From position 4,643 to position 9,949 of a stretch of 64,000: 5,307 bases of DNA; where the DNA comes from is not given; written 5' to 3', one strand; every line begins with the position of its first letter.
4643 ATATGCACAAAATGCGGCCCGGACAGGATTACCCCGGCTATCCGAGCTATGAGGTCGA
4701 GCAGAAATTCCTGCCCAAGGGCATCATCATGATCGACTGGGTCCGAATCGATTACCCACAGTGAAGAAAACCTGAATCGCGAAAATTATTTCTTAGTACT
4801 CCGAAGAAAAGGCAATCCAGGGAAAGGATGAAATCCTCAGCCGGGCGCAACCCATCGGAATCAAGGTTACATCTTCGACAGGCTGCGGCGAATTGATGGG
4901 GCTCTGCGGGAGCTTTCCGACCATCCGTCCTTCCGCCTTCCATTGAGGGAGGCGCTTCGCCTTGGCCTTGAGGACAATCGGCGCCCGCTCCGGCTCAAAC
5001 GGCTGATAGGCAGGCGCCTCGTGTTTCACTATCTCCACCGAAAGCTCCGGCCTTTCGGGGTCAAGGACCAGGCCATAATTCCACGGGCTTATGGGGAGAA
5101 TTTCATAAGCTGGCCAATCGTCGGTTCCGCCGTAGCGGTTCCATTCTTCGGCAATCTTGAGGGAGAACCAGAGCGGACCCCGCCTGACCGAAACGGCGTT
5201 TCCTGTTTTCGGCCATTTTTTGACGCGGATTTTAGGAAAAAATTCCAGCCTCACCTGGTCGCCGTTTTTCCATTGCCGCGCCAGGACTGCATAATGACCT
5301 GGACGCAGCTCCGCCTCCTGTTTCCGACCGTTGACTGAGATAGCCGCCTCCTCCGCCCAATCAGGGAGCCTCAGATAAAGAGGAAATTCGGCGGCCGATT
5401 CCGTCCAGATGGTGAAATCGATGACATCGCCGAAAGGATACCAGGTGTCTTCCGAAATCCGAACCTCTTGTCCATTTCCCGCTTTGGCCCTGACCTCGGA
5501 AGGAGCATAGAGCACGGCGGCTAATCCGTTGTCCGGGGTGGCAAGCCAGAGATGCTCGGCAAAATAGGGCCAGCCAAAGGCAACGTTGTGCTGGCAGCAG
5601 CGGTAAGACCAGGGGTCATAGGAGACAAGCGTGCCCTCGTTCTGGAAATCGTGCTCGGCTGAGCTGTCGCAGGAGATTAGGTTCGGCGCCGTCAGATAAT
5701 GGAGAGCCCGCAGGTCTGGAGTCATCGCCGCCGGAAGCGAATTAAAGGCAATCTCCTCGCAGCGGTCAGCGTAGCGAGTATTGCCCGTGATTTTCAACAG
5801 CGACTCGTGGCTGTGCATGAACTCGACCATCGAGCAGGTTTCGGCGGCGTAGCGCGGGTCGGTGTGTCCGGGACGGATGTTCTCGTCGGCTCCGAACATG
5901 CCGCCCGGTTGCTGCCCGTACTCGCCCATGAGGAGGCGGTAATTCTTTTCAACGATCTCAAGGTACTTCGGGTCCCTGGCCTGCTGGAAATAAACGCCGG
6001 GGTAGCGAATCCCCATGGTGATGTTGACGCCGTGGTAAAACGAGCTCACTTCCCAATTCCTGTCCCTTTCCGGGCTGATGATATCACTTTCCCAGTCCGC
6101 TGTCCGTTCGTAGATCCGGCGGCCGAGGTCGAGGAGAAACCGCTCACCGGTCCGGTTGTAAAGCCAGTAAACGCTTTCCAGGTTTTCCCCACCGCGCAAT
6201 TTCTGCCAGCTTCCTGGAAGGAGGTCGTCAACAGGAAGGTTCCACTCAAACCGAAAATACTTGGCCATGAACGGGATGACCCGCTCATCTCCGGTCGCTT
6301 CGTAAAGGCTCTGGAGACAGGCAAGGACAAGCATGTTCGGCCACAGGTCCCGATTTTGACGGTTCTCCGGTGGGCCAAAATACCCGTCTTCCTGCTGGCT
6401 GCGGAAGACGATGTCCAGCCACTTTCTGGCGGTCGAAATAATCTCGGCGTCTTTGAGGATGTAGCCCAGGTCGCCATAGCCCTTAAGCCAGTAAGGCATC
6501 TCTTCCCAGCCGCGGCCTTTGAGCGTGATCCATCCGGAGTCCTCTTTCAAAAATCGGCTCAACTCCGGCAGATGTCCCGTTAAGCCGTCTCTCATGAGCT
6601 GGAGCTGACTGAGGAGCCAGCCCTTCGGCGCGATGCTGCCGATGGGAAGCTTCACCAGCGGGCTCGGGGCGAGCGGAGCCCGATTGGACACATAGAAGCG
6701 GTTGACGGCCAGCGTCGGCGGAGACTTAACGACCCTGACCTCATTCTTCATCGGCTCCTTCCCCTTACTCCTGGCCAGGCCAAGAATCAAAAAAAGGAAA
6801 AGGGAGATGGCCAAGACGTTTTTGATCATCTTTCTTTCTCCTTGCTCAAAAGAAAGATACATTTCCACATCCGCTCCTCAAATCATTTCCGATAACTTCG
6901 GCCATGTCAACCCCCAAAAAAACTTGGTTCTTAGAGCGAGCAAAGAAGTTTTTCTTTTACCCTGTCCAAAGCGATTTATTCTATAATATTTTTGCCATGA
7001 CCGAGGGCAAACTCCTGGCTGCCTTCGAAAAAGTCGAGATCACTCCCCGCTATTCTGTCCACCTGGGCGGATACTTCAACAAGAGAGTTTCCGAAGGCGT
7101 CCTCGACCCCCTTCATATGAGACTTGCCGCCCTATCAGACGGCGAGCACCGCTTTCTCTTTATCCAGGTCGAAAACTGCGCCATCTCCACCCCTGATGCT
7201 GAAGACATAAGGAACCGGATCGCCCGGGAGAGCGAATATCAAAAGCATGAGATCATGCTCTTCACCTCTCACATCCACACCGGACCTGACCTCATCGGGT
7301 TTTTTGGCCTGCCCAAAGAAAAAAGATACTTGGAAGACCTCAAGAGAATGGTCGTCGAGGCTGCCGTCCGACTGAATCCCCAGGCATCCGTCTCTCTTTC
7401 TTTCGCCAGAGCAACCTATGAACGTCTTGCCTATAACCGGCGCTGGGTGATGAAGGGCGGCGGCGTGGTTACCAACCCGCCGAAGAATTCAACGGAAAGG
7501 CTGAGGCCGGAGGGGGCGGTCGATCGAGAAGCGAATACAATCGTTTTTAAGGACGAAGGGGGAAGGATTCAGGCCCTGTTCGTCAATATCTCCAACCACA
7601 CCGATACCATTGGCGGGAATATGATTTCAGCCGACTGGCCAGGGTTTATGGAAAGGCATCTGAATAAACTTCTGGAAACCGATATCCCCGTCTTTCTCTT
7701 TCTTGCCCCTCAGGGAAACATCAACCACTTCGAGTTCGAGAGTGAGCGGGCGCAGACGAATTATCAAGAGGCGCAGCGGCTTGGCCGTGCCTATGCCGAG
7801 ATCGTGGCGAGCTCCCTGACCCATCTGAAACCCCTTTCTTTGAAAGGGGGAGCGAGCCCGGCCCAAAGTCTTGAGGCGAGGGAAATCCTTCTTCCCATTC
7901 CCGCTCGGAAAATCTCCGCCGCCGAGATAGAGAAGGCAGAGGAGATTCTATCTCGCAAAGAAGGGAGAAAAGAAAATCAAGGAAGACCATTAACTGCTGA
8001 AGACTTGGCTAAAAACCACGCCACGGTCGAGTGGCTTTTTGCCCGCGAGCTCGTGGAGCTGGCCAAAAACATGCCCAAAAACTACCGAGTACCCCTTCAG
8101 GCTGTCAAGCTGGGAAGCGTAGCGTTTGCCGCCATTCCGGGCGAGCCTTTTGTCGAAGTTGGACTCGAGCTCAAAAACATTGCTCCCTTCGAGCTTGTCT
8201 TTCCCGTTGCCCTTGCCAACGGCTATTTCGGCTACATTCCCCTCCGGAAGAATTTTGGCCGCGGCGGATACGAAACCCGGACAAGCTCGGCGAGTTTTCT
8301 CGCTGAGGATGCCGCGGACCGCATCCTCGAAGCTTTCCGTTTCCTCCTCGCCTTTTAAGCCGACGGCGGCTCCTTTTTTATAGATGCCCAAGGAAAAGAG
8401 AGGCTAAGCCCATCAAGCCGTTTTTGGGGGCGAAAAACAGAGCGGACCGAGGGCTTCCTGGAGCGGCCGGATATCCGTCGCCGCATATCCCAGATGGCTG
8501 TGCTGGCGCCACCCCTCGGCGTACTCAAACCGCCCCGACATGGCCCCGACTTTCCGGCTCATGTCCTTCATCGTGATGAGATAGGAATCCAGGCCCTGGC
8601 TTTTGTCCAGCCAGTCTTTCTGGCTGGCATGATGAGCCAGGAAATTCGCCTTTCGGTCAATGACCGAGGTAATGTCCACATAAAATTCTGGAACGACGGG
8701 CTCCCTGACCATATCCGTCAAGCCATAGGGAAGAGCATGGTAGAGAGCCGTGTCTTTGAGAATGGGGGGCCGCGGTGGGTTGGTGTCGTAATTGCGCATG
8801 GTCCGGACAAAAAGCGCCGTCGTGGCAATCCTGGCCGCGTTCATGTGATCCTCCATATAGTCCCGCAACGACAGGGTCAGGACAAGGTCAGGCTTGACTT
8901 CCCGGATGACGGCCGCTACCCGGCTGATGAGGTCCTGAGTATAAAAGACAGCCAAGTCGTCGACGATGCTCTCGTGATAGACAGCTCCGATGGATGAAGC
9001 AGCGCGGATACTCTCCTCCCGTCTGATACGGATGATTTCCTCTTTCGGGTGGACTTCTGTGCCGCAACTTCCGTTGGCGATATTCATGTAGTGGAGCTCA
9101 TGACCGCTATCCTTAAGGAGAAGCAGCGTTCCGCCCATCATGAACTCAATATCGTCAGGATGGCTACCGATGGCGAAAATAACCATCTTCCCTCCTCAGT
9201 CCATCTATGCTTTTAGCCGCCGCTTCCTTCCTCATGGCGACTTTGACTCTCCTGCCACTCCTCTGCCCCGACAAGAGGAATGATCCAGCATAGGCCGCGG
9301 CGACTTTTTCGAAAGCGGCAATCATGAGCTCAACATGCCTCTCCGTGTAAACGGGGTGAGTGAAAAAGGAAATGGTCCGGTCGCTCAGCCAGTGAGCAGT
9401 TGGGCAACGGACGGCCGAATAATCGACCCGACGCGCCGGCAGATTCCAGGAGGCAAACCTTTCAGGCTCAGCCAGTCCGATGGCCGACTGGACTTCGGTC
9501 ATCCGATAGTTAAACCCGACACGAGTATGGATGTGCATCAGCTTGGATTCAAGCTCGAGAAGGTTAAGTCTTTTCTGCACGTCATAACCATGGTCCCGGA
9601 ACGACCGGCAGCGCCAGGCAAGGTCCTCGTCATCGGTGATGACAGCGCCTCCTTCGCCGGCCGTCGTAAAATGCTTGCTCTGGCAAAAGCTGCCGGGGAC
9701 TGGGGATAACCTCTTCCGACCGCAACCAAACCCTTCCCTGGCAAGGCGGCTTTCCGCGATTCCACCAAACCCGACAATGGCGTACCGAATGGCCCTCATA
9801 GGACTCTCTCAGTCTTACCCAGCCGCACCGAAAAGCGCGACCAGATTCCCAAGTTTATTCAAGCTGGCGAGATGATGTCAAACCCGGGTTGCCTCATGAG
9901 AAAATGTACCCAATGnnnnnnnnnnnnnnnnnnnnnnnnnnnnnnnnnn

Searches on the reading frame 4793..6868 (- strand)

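Call 46: search_protein_families(library=pfam, proteins=[window:4793-6868:-], max_evalue=0.00001)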
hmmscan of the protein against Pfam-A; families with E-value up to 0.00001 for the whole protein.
window:4793-6868:- (691 aa): 2 families
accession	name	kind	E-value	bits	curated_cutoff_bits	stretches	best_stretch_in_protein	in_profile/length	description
PF07944.18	Beta-AFase-like_GH127_cat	-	1.3e-37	130.1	24.9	1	125-437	61-375/376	Beta-L-arabinofuranosidase, GH127 catalytic domain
PF20736.2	Glyco_hydro127M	-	1.8e-21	76.5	24.2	1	449-543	2-93/95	Beta-L-arabinofuranosidase, GH127 middle domain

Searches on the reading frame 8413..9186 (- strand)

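Call 46: search_protein_families(library=pfam, proteins=[window:8413-9186:-], max_evalue=0.00001)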
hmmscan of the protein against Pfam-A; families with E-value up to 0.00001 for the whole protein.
window:8413-9186:- (257 aa): 1 family
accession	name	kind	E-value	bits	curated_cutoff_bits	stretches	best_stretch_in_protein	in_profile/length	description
PF02585.22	PIG-L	-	9.1e-23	81.6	28.2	1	5-124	2-128/129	GlcNAc-PI de-N-acetylase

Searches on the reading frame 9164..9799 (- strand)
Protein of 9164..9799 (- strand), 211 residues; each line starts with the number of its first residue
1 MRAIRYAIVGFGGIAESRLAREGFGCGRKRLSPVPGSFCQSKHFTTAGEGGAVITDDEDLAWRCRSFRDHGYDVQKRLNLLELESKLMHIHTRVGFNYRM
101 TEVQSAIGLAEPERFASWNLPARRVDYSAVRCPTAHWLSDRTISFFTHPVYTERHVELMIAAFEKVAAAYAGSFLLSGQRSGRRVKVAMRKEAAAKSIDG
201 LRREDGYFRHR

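Call 46: search_protein_families(library=pfam, proteins=[window:9164-9799:-], max_evalue=0.00001)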
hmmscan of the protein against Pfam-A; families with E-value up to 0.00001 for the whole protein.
window:9164-9799:- (211 aa): 1 family
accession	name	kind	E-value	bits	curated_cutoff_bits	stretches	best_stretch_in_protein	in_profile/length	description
PF01041.23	DegT_DnrJ_EryC1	-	1.9e-18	67.3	19.8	1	37-119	169-241/360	DegT/DnrJ/EryC1/StrS aminotransferase family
